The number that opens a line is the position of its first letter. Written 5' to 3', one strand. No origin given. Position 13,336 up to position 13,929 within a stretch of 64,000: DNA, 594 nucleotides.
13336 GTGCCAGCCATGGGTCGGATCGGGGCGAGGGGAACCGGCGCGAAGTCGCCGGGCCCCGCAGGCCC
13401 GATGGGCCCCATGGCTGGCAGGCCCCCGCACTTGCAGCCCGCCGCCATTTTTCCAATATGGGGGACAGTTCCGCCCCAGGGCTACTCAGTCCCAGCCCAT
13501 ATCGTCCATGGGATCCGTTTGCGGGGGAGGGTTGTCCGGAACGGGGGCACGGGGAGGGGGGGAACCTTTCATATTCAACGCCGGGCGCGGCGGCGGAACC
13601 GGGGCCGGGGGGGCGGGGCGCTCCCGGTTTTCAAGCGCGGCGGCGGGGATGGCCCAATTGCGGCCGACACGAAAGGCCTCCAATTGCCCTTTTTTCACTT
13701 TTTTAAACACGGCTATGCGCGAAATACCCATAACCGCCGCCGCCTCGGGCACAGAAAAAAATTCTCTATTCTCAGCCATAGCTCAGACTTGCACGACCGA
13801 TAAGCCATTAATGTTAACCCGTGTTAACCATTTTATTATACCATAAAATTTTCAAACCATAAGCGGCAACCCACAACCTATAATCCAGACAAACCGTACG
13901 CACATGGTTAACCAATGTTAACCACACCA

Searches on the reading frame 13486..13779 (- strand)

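Call 83: search_protein_families(library=pfam, proteins=[window:13486-13779:-], max_evalue=0.0001)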
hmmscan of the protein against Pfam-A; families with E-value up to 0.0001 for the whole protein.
window:13486-13779:- (97 aa): 1 family
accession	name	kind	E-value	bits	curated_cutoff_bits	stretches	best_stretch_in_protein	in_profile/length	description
PF12728.13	HTH_17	-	1.5e-05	25.6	27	1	8-50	2-44/51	Helix-turn-helix domain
